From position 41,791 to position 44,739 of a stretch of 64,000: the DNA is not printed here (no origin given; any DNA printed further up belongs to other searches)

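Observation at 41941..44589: Large cyclase-NB-ARC-TPR signalling protein lacking a DNA-binding output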

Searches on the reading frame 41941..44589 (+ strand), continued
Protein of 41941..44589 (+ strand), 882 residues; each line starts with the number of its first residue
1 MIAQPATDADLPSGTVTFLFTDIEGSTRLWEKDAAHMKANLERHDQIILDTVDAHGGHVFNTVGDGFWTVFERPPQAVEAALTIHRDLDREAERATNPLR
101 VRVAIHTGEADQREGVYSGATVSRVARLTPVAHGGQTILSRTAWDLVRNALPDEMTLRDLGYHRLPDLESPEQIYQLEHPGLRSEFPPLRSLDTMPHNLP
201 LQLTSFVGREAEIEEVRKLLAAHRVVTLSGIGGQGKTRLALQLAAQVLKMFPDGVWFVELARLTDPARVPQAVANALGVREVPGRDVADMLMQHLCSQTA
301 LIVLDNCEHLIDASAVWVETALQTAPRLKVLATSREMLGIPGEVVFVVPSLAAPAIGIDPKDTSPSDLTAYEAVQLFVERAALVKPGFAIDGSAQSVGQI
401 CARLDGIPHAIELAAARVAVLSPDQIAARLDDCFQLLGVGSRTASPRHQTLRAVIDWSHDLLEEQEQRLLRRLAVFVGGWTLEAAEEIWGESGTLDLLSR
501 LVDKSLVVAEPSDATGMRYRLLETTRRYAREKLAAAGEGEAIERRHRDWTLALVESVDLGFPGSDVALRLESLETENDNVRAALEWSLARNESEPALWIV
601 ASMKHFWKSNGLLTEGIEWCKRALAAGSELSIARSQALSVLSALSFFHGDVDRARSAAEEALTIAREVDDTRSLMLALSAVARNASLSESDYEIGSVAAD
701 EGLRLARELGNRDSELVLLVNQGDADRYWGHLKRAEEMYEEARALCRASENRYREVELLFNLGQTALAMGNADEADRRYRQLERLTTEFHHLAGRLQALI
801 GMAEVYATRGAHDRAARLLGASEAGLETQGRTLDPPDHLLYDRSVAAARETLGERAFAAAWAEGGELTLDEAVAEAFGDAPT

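Call 11: find_homologous_proteins(query=window:41941-44589:+, max_evalue=0.00001)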
Query window:41941-44589:+ (882 aa): 8000 proteins with E <= 0.00001 among 8000 candidates; the best 120 are listed.
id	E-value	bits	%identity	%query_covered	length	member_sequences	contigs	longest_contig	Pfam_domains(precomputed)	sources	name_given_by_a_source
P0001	0.0e+0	1860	100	96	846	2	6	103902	PF17874.8,PF25872.1,PF13424.13,PF13401.13,PF00931.29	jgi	jgi:predicted ATPase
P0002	0.0e+0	1706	92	96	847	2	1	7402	PF17874.8,PF25872.1,PF13424.13,PF13401.13,PF07719.24,PF00931.29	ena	-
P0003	0.0e+0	1617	88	96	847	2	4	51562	PF17874.8,PF25872.1,PF13424.13,PF13401.13,PF00931.29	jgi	jgi:predicted ATPase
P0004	0.0e+0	1521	80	99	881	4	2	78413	PF17874.8,PF25872.1,PF13424.13,PF13401.13,PF00211.26,PF00931.29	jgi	jgi:predicted ATPase/class 3 adenylate cyclase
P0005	0.0e+0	1461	80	96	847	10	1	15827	PF25872.1,PF13424.13,PF13401.13,PF13481.13,PF00931.29,PF13191.13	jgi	jgi:predicted ATPase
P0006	0.0e+0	1460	80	96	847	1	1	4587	PF17874.8,PF25872.1,PF13424.13,PF13401.13,PF00931.29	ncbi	-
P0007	0.0e+0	1429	78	96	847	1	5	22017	PF25872.1,PF13424.13,PF13401.13,PF00931.29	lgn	-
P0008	0.0e+0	1426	77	96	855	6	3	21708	PF17874.8,PF25872.1,PF13424.13,PF13401.13,PF00931.29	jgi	jgi:predicted ATPase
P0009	0.0e+0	1422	77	96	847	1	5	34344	PF17874.8,PF25872.1,PF13424.13,PF13176.13,PF13401.13,PF00931.29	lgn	-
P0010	0.0e+0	1393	78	96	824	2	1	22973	PF25872.1,PF13424.13,PF13401.13,PF13481.13,PF00931.29,PF13191.13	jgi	jgi:predicted ATPase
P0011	1.5e-250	852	-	-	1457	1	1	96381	PF13173.13,PF25872.1,PF05729.19,PF00004.36,PF13401.13,PF01637.25,PF13481.13,PF20720.4,PF00931.29,PF13191.13,PF02562.23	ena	-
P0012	6.7e-231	787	48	99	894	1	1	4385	PF17874.8,PF00515.35,PF25872.1,PF13424.13,PF13176.13,PF13401.13,PF00211.26,PF07719.24,PF00931.29,PF13374.13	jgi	jgi:predicted ATPase/class 3 adenylate cyclase/Tfp pilus assembly protein PilF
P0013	1.3e-228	780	49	98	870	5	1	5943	PF17874.8,PF25872.1,PF13424.13,PF13176.13,PF13401.13,PF20703.4,PF00211.26,PF07719.24,PF25199.2,PF00931.29,PF13374.13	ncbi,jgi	jgi:predicted ATPase/class 3 adenylate cyclase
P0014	4.4e-227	775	48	99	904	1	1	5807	PF00515.35,PF25872.1,PF13424.13,PF13176.13,PF13401.13,PF00211.26,PF07719.24,PF25199.2,PF13191.13,PF13374.13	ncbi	-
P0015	2.4e-226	772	49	99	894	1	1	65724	PF17874.8,PF00515.35,PF25872.1,PF13424.13,PF13401.13,PF00211.26,PF13481.13,PF13191.13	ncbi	-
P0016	1.2e-224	767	47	98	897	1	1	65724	PF25872.1,PF13424.13,PF13401.13,PF20703.4,PF00211.26,PF13191.13,PF13374.13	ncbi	-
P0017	1.4e-222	760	48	98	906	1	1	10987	PF17874.8,PF25872.1,PF05729.19,PF13424.13,PF13432.13,PF13401.13,PF20703.4,PF00211.26,PF13191.13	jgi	jgi:predicted ATPase/class 3 adenylate cyclase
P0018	3.8e-221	755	46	99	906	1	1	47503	PF17874.8,PF00515.35,PF25872.1,PF13424.13,PF13432.13,PF13401.13,PF00211.26,PF13181.13,PF07719.24,PF13374.13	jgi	jgi:predicted ATPase/class 3 adenylate cyclase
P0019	9.4e-221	754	47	96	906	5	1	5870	PF17874.8,PF00515.35,PF25872.1,PF13424.13,PF13176.13,PF13401.13,PF00211.26,PF07719.24,PF13191.13,PF13374.13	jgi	jgi:predicted ATPase/class 3 adenylate cyclase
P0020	6.1e-220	751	47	98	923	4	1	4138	PF00515.35,PF25872.1,PF13424.13,PF13401.13,PF00211.26,PF07719.24,PF13374.13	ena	-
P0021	7.4e-219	747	47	98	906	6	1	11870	PF25872.1,PF13424.13,PF13401.13,PF00211.26,PF07719.24,PF13191.13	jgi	jgi:predicted ATPase/class 3 adenylate cyclase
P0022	2.7e-218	745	48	99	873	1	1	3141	PF00515.35,PF25872.1,PF13424.13,PF13401.13,PF00211.26,PF13181.13,PF13191.13,PF13374.13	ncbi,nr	ncbi:MAG TPA: adenylate/guanylate cyclase domain-containing protein [Gemmatimonadota bacterium]|nr:a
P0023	2.9e-218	745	47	99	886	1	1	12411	PF25872.1,PF13424.13,PF13401.13,PF00211.26,PF13481.13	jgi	jgi:predicted ATPase/class 3 adenylate cyclase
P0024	6.1e-218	744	46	87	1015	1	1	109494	PF12862.14,PF25872.1,PF13176.13,PF13401.13,PF00931.29,PF13191.13,PF13374.13,PF14559.13,PF17874.8,PF00515.35,PF13424.13,PF13432.13,PF00211.26,PF13181.13,PF07719.24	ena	-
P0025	2.3e-217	742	48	98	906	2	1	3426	PF25872.1,PF13424.13,PF13401.13,PF20703.4,PF00211.26,PF13191.13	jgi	jgi:predicted ATPase/class 3 adenylate cyclase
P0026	4.2e-217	742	46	92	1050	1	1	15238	PF07721.21,PF17874.8,PF00515.35,PF25872.1,PF13424.13,PF13176.13,PF13432.13,PF13401.13,PF00211.26,PF07719.24,PF13374.13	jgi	jgi:predicted ATPase/class 3 adenylate cyclase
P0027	6.2e-217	741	47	98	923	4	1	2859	PF07721.21,PF25872.1,PF13424.13,PF13176.13,PF13401.13,PF00211.26,PF07719.24,PF13374.13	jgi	jgi:predicted ATPase/class 3 adenylate cyclase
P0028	9.1e-217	740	46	99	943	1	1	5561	PF07721.21,PF17874.8,PF00515.35,PF25872.1,PF13424.13,PF13176.13,PF13401.13,PF00211.26,PF13181.13,PF07719.24,PF13374.13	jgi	jgi:predicted ATPase/class 3 adenylate cyclase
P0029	1.1e-216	740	47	98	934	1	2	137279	PF25872.1,PF13424.13,PF13176.13,PF00211.26,PF07719.24,PF13374.13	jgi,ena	-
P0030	2.8e-216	739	46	92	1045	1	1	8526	PF25872.1,PF13176.13,PF13401.13,PF13374.13,PF07721.21,PF14559.13,PF17874.8,PF00515.35,PF13424.13,PF13432.13,PF00211.26,PF13181.13,PF07719.24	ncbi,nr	ncbi:MAG TPA: tetratricopeptide repeat protein [Anaerolineales bacterium]|nr:tetratricopeptide repea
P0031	6.9e-216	738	48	98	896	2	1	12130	PF25872.1,PF13424.13,PF13401.13,PF00211.26,PF13181.13,PF07719.24,PF13374.13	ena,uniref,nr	uniref:Transcriptional regulator, AfsR family n=1 Tax=uncultured Armatimonadetes bacterium TaxID=157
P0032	7.8e-216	737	44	99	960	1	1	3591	PF17874.8,PF25872.1,PF13424.13,PF13176.13,PF13401.13,PF00211.26,PF07719.24,PF13374.13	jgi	jgi:predicted ATPase/class 3 adenylate cyclase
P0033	9.5e-216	737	46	98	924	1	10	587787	PF00515.35,PF25872.1,PF13424.13,PF13176.13,PF13401.13,PF00211.26,PF07719.24,PF13374.13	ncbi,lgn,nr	ncbi:MAG: tetratricopeptide repeat protein [Armatimonadota bacterium]|nr:tetratricopeptide repeat pr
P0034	1.2e-215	737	47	99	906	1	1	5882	PF25872.1,PF13424.13,PF13401.13,PF20703.4,PF00211.26,PF13191.13,PF13374.13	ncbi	-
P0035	1.4e-215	737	45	92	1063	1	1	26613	PF12862.14,PF25872.1,PF13176.13,PF13401.13,PF13428.13,PF13374.13,PF14559.13,PF10516.16,PF17874.8,PF00515.35,PF13424.13,PF14938.13,PF13432.13,PF00211.26,PF13181.13,PF07719.24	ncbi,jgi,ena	-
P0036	1.8e-215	736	47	96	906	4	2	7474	PF25872.1,PF13424.13,PF13401.13,PF20703.4,PF00211.26,PF13191.13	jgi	jgi:predicted ATPase/class 3 adenylate cyclase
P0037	2.0e-215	736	46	92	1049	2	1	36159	PF25872.1,PF13176.13,PF13401.13,PF13428.13,PF13374.13,PF17874.8,PF00515.35,PF13424.13,PF14938.13,PF13432.13,PF00211.26,PF07719.24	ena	-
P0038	5.6e-215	735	45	99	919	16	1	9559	PF25872.1,PF13176.13,PF13401.13,PF20703.4,PF13374.13,PF00515.35,PF13424.13,PF13432.13,PF00211.26,PF13181.13,PF07719.24,PF13481.13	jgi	-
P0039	6.9e-215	734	47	98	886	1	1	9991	PF17874.8,PF25872.1,PF13424.13,PF13401.13,PF20703.4,PF00211.26,PF13191.13,PF13374.13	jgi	jgi:predicted ATPase/class 3 adenylate cyclase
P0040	1.2e-214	733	45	92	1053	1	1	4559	PF25872.1,PF13176.13,PF13401.13,PF13428.13,PF13374.13,PF14559.13,PF17874.8,PF00515.35,PF13424.13,PF14938.13,PF13432.13,PF00211.26,PF13181.13,PF07719.24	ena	-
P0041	1.3e-214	733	45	92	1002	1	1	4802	PF25872.1,PF13176.13,PF13401.13,PF20703.4,PF00931.29,PF13191.13,PF13374.13,PF17874.8,PF00515.35,PF13424.13,PF00211.26,PF13181.13,PF07719.24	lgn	-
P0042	1.8e-214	733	49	99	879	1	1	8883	PF25872.1,PF13424.13,PF13401.13,PF00211.26,PF07719.24,PF13191.13,PF13374.13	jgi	jgi:predicted ATPase/class 3 adenylate cyclase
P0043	1.9e-214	733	46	95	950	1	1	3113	PF14559.13,PF17874.8,PF00515.35,PF25872.1,PF13424.13,PF13176.13,PF13401.13,PF00211.26,PF13181.13,PF07719.24,PF13374.13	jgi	jgi:predicted ATPase/class 3 adenylate cyclase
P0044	4.1e-214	732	47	98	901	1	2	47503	PF00515.35,PF25872.1,PF13424.13,PF13401.13,PF20703.4,PF00211.26,PF07719.24,PF00931.29,PF13191.13,PF13374.13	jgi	jgi:predicted ATPase/class 3 adenylate cyclase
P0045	8.8e-214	731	47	99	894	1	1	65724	PF17874.8,PF00515.35,PF25872.1,PF13424.13,PF13401.13,PF00211.26,PF13181.13,PF07719.24,PF00931.29,PF13191.13,PF13374.13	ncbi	-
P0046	1.6e-213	730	46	98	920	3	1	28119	PF25872.1,PF13424.13,PF13176.13,PF13401.13,PF20703.4,PF00211.26,PF07719.24,PF13374.13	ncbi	-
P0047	2.4e-213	729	45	98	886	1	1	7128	PF00515.35,PF25872.1,PF13424.13,PF13176.13,PF13432.13,PF13401.13,PF00211.26,PF13181.13,PF07719.24,PF13374.13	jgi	jgi:predicted ATPase/class 3 adenylate cyclase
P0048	3.1e-213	729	46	92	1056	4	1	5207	PF25872.1,PF13176.13,PF13401.13,PF13374.13,PF07721.21,PF14559.13,PF17874.8,PF00515.35,PF13424.13,PF13432.13,PF00211.26,PF07719.24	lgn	-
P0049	4.3e-213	728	46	92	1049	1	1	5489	PF21325.4,PF25872.1,PF13176.13,PF24885.2,PF13401.13,PF13374.13,PF14559.13,PF17874.8,PF00515.35,PF13424.13,PF13432.13,PF00211.26,PF07719.24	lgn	-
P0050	1.1e-212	727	45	92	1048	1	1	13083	PF07721.21,PF17874.8,PF00515.35,PF25872.1,PF13424.13,PF13176.13,PF13432.13,PF13401.13,PF00211.26,PF07719.24,PF13374.13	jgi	jgi:predicted ATPase/class 3 adenylate cyclase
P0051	1.5e-212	727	46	98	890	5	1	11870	PF25872.1,PF13424.13,PF13432.13,PF13401.13,PF00211.26,PF07719.24,PF13191.13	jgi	jgi:predicted ATPase/class 3 adenylate cyclase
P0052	1.5e-212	726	46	98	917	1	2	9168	PF25872.1,PF13424.13,PF13176.13,PF13401.13,PF00211.26,PF07719.24,PF00931.29,PF13374.13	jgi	-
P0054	2.1e-212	726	44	92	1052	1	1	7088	PF25872.1,PF13176.13,PF13401.13,PF13374.13,PF07721.21,PF14559.13,PF17874.8,PF00515.35,PF13424.13,PF13432.13,PF00211.26,PF13181.13,PF07719.24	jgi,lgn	-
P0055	7.0e-212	724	44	92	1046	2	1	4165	PF17874.8,PF00515.35,PF25872.1,PF13424.13,PF13176.13,PF13432.13,PF13401.13,PF00211.26,PF07719.24,PF13374.13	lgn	-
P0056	8.0e-212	724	45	92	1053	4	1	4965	PF17874.8,PF00515.35,PF25872.1,PF13424.13,PF13176.13,PF14938.13,PF13401.13,PF00211.26,PF07719.24,PF13374.13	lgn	-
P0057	1.8e-211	723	47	98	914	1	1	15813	PF00515.35,PF25872.1,PF13424.13,PF13401.13,PF00211.26,PF07719.24,PF00931.29,PF13191.13,PF13374.13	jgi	jgi:predicted ATPase/class 3 adenylate cyclase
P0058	1.9e-211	723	44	87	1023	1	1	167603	PF17874.8,PF25872.1,PF13424.13,PF13401.13,PF00211.26,PF07719.24,PF13374.13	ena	-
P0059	2.7e-211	722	46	98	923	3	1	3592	PF00515.35,PF25872.1,PF13424.13,PF13176.13,PF13401.13,PF00211.26,PF07719.24,PF13191.13,PF13374.13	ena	-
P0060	3.5e-211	722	48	87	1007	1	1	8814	PF17874.8,PF00515.35,PF25872.1,PF13424.13,PF13176.13,PF13401.13,PF20703.4,PF00211.26,PF13181.13,PF07719.24,PF13374.13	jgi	jgi:predicted ATPase/class 3 adenylate cyclase/Tfp pilus assembly protein PilF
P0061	3.8e-211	722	46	98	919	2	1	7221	PF00515.35,PF25872.1,PF13424.13,PF13176.13,PF13401.13,PF00211.26,PF07719.24,PF13374.13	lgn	-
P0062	5.5e-211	721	45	92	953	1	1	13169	PF12862.14,PF25872.1,PF13176.13,PF13401.13,PF20703.4,PF00931.29,PF13374.13,PF07721.21,PF17874.8,PF00515.35,PF13424.13,PF00211.26,PF07719.24,PF13174.13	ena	-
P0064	5.7e-211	721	45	92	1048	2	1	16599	PF25872.1,PF13176.13,PF13401.13,PF13428.13,PF13374.13,PF14559.13,PF17874.8,PF00515.35,PF13424.13,PF13432.13,PF00211.26,PF07719.24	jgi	jgi:predicted ATPase/class 3 adenylate cyclase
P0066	7.8e-211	721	57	55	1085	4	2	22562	PF25872.1,PF13176.13,PF13401.13,PF20703.4,PF13374.13,PF17874.8,PF00515.35,PF13424.13,PF14938.13,PF00211.26,PF13181.13,PF07719.24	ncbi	-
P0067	8.2e-211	721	46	98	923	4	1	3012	PF17874.8,PF00515.35,PF25872.1,PF13424.13,PF13176.13,PF13401.13,PF00211.26,PF07719.24,PF13374.13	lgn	-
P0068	1.7e-210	720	44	98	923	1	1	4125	PF17874.8,PF00515.35,PF25872.1,PF13424.13,PF13176.13,PF13401.13,PF00211.26,PF07719.24,PF13481.13,PF13374.13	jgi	jgi:predicted ATPase/class 3 adenylate cyclase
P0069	2.1e-210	719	47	98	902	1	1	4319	PF25872.1,PF13424.13,PF13401.13,PF20703.4,PF00211.26,PF07719.24,PF25199.2,PF13481.13,PF13191.13,PF13374.13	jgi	jgi:predicted ATPase/class 3 adenylate cyclase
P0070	2.4e-210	719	46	97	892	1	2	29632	PF17874.8,PF25872.1,PF13424.13,PF13401.13,PF00211.26,PF07719.24,PF13374.13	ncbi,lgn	-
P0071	2.8e-210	719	46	98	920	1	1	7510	PF25872.1,PF13424.13,PF13176.13,PF13401.13,PF00211.26,PF07719.24,PF13374.13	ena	-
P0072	3.2e-210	719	46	99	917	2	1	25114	PF17874.8,PF00515.35,PF25872.1,PF13424.13,PF13176.13,PF13401.13,PF00211.26,PF07719.24,PF13374.13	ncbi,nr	ncbi:MAG TPA: tetratricopeptide repeat protein [bacterium]|nr:tetratricopeptide repeat protein [bact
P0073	4.7e-210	718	45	87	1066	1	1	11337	PF25872.1,PF13176.13,PF13401.13,PF13428.13,PF13374.13,PF07721.21,PF14559.13,PF17874.8,PF00515.35,PF13424.13,PF13432.13,PF00211.26,PF13181.13,PF07719.24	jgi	jgi:predicted ATPase/class 3 adenylate cyclase/TolA-binding protein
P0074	5.7e-210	718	46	87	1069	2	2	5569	PF21325.4,PF25872.1,PF23558.2,PF13176.13,PF24885.2,PF13401.13,PF13374.13,PF07721.21,PF14559.13,PF17874.8,PF00515.35,PF13424.13,PF14938.13,PF13432.13,PF00211.26,PF13181.13,PF07719.24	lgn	-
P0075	6.1e-210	718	44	92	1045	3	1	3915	PF07721.21,PF17874.8,PF00515.35,PF25872.1,PF13424.13,PF13176.13,PF13401.13,PF00211.26,PF07719.24,PF13374.13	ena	-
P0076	6.9e-210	718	45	99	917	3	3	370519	PF17874.8,PF00515.35,PF25872.1,PF13424.13,PF13176.13,PF13401.13,PF20703.4,PF00211.26,PF07719.24,PF13374.13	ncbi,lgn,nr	ncbi:MAG: tetratricopeptide repeat protein [Candidatus Bipolaricaulota bacterium]|nr:tetratricopepti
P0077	7.8e-210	718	42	97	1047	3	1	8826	PF14559.13,PF17874.8,PF00515.35,PF25872.1,PF13424.13,PF13176.13,PF13401.13,PF00211.26,PF07719.24,PF13374.13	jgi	jgi:predicted ATPase/class 3 adenylate cyclase/Tfp pilus assembly protein PilF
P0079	1.1e-209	717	43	99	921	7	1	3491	PF17874.8,PF00515.35,PF25872.1,PF13424.13,PF13176.13,PF13401.13,PF00211.26,PF07719.24,PF13374.13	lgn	-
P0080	2.5e-209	716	43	99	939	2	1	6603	PF25872.1,PF13176.13,PF13401.13,PF00931.29,PF13191.13,PF13374.13,PF17874.8,PF00515.35,PF13424.13,PF00211.26,PF13181.13,PF07719.24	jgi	jgi:predicted ATPase/class 3 adenylate cyclase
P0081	2.8e-209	716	45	98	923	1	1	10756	PF25872.1,PF13424.13,PF13401.13,PF00211.26,PF07719.24,PF13374.13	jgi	jgi:predicted ATPase/class 3 adenylate cyclase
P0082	3.1e-209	716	46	97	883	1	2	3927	PF17874.8,PF25872.1,PF13424.13,PF13401.13,PF20703.4,PF00211.26,PF07719.24,PF00931.29,PF13191.13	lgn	-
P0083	3.9e-209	715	45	98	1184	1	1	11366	PF25872.1,PF13176.13,PF13401.13,PF20703.4,PF00931.29,PF13374.13,PF07714.24,PF00069.32,PF00515.35,PF13424.13,PF00211.26,PF07719.24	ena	-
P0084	5.3e-209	715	46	95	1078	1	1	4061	PF17874.8,PF25872.1,PF13424.13,PF13176.13,PF13401.13,PF00211.26,PF07719.24,PF00931.29,PF13191.13,PF13374.13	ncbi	-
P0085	5.6e-209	715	45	98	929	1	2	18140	PF25872.1,PF13424.13,PF13401.13,PF00211.26,PF07719.24,PF13374.13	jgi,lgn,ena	-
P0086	7.5e-209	714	48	99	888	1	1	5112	PF17874.8,PF25872.1,PF13424.13,PF13401.13,PF00211.26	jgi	jgi:predicted ATPase/class 3 adenylate cyclase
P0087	9.3e-209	714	46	87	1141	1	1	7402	PF25872.1,PF13176.13,PF13401.13,PF13428.13,PF00931.29,PF13191.13,PF13374.13,PF17874.8,PF00515.35,PF13424.13,PF13432.13,PF00211.26,PF13181.13,PF07719.24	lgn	-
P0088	1.0e-208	714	44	92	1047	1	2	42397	PF07721.21,PF14559.13,PF17874.8,PF25872.1,PF13424.13,PF13176.13,PF13401.13,PF00211.26,PF07719.24,PF13374.13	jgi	-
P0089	1.2e-208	714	46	93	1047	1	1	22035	PF17874.8,PF00515.35,PF25872.1,PF13424.13,PF13401.13,PF20703.4,PF00211.26,PF13181.13,PF07719.24,PF13374.13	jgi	jgi:predicted ATPase/class 3 adenylate cyclase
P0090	1.6e-208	713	47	88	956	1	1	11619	PF25872.1,PF13176.13,PF24885.2,PF13401.13,PF13428.13,PF00931.29,PF13374.13,PF07721.21,PF17874.8,PF00515.35,PF04212.25,PF13424.13,PF13432.13,PF00211.26,PF13181.13,PF07719.24,PF13174.13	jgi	jgi:predicted ATPase/class 3 adenylate cyclase/uncharacterized protein HemY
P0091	2.6e-208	712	45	92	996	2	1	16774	PF25872.1,PF13176.13,PF13401.13,PF20703.4,PF00931.29,PF13191.13,PF13374.13,PF17874.8,PF00515.35,PF13424.13,PF13432.13,PF00211.26,PF13181.13,PF07719.24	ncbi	-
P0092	3.1e-208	712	46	88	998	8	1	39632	PF25872.1,PF13176.13,PF24885.2,PF13401.13,PF00931.29,PF13374.13,PF17874.8,PF00515.35,PF13424.13,PF13432.13,PF00211.26,PF13181.13,PF07719.24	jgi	jgi:predicted ATPase/class 3 adenylate cyclase/Tfp pilus assembly protein PilF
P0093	3.4e-208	712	47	98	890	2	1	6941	PF17874.8,PF25872.1,PF13424.13,PF00211.26,PF07719.24,PF13374.13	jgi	jgi:predicted ATPase/class 3 adenylate cyclase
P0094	7.5e-208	711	45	92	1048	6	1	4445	PF17874.8,PF00515.35,PF25872.1,PF13424.13,PF13176.13,PF13432.13,PF13401.13,PF00211.26,PF07719.24,PF13374.13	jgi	-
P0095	8.6e-208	711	47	98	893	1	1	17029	PF25872.1,PF13176.13,PF13401.13,PF20703.4,PF00931.29,PF13374.13,PF14559.13,PF17874.8,PF00515.35,PF13424.13,PF00211.26,PF13181.13,PF07719.24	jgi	jgi:predicted ATPase/class 3 adenylate cyclase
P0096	9.2e-208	711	46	98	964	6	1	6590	PF17874.8,PF25872.1,PF13424.13,PF13401.13,PF00211.26,PF13374.13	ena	-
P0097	9.8e-208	711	43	92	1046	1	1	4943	PF17874.8,PF00515.35,PF25872.1,PF13424.13,PF13176.13,PF14938.13,PF13432.13,PF13401.13,PF00211.26,PF07719.24,PF13374.13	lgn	-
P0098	9.8e-208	711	45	99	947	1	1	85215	PF17874.8,PF00515.35,PF25872.1,PF13424.13,PF13176.13,PF13401.13,PF00211.26,PF13181.13,PF07719.24,PF13374.13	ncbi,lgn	-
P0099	1.1e-207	710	43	99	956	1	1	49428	PF25872.1,PF13424.13,PF13401.13,PF20703.4,PF00211.26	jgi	jgi:predicted ATPase/class 3 adenylate cyclase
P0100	1.2e-207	710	47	88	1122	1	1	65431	PF25872.1,PF13176.13,PF24885.2,PF13401.13,PF20703.4,PF00931.29,PF13374.13,PF17874.8,PF00515.35,PF13424.13,PF00211.26,PF13181.13,PF13560.13,PF07719.24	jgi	jgi:predicted ATPase/class 3 adenylate cyclase/DNA-binding XRE family transcriptional regulator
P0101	1.5e-207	710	44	92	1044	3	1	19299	PF25872.1,PF13176.13,PF13401.13,PF13428.13,PF13374.13,PF07721.21,PF14559.13,PF17874.8,PF00515.35,PF13424.13,PF13432.13,PF00211.26,PF13181.13,PF07719.24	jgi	jgi:predicted ATPase/class 3 adenylate cyclase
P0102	2.2e-207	709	47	88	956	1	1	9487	PF13431.13,PF25872.1,PF13176.13,PF24885.2,PF13401.13,PF13428.13,PF13374.13,PF07721.21,PF17874.8,PF00515.35,PF04212.25,PF13424.13,PF13432.13,PF00211.26,PF13181.13,PF07719.24,PF13174.13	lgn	-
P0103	3.6e-207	709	44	92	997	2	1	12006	PF25872.1,PF13176.13,PF13401.13,PF13428.13,PF20703.4,PF00931.29,PF13191.13,PF13374.13,PF07721.21,PF17874.8,PF00515.35,PF13424.13,PF13432.13,PF00211.26,PF13181.13,PF07719.24,PF13174.13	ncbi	-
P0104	4.3e-207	708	45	98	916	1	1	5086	PF25872.1,PF13424.13,PF13401.13,PF20703.4,PF00211.26,PF07719.24,PF00931.29,PF13191.13,PF13374.13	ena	-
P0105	5.4e-207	708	46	91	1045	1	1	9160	PF25872.1,PF13176.13,PF24885.2,PF13401.13,PF13374.13,PF17874.8,PF00515.35,PF13424.13,PF14938.13,PF13432.13,PF00211.26,PF07719.24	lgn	-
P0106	5.8e-207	708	45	98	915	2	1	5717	PF25872.1,PF13176.13,PF24885.2,PF13401.13,PF20703.4,PF13374.13,PF17874.8,PF00515.35,PF13424.13,PF14938.13,PF13432.13,PF00211.26,PF13181.13,PF07719.24,PF20720.4,PF13174.13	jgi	-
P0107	6.5e-207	708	43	92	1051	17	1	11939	PF25872.1,PF13176.13,PF13401.13,PF13191.13,PF13374.13,PF14559.13,PF17874.8,PF00515.35,PF13424.13,PF14938.13,PF13432.13,PF00211.26,PF07719.24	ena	-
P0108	6.7e-207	708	46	87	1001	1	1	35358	PF13431.13,PF25872.1,PF13176.13,PF24885.2,PF13401.13,PF20703.4,PF00931.29,PF13191.13,PF13374.13,PF07721.21,PF17874.8,PF00515.35,PF13424.13,PF00211.26,PF13181.13,PF07719.24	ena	-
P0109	1.0e-206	707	43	92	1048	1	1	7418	PF17874.8,PF00515.35,PF25872.1,PF13424.13,PF13176.13,PF13401.13,PF00211.26,PF07719.24,PF13374.13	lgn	-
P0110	1.1e-206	707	42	100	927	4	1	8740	PF17874.8,PF00515.35,PF25872.1,PF13424.13,PF13176.13,PF00211.26,PF07719.24,PF13374.13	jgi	-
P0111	1.2e-206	707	46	100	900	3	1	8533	PF25872.1,PF13424.13,PF13401.13,PF00211.26,PF07719.24,PF00931.29,PF13191.13,PF13374.13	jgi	jgi:predicted ATPase/class 3 adenylate cyclase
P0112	1.3e-206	707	43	92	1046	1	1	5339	PF17874.8,PF00515.35,PF25872.1,PF13424.13,PF13176.13,PF13432.13,PF13401.13,PF00211.26,PF07719.24,PF13191.13,PF13374.13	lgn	-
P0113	2.1e-206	706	46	98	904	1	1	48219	PF25872.1,PF13176.13,PF13401.13,PF20703.4,PF00931.29,PF13191.13,PF13374.13,PF14559.13,PF17874.8,PF00515.35,PF05729.19,PF13424.13,PF00211.26,PF07719.24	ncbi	-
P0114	2.8e-206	706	54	55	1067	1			PF25872.1,PF13176.13,PF13401.13,PF00931.29,PF13374.13,PF17874.8,PF00515.35,PF13424.13,PF14938.13,PF00211.26,PF13181.13,PF07719.24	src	-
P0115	2.9e-206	706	47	99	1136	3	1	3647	PF03704.24,PF17874.8,PF25872.1,PF13424.13,PF13401.13,PF20703.4,PF00211.26,PF07719.24,PF13481.13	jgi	jgi:predicted ATPase/class 3 adenylate cyclase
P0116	4.4e-206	705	44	98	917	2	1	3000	PF17874.8,PF25872.1,PF13424.13,PF13176.13,PF13401.13,PF00211.26,PF07719.24,PF13374.13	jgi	jgi:predicted ATPase/class 3 adenylate cyclase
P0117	7.6e-206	704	44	99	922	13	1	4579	PF17874.8,PF00515.35,PF25872.1,PF13424.13,PF13176.13,PF00211.26,PF07719.24,PF13191.13,PF13374.13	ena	-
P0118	9.2e-206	704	45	99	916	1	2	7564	PF00515.35,PF25872.1,PF13424.13,PF13176.13,PF13401.13,PF00211.26,PF07719.24,PF13374.13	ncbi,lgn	-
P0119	1.2e-205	704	46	99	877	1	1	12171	PF17874.8,PF00515.35,PF25872.1,PF13424.13,PF13176.13,PF13401.13,PF20703.4,PF00211.26,PF07719.24,PF13374.13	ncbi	-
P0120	1.2e-205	704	45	99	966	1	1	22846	PF25872.1,PF13176.13,PF13401.13,PF20703.4,PF13191.13,PF13374.13,PF17874.8,PF00515.35,PF13424.13,PF00211.26,PF13181.13,PF07719.24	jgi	jgi:predicted ATPase/class 3 adenylate cyclase/Tfp pilus assembly protein PilF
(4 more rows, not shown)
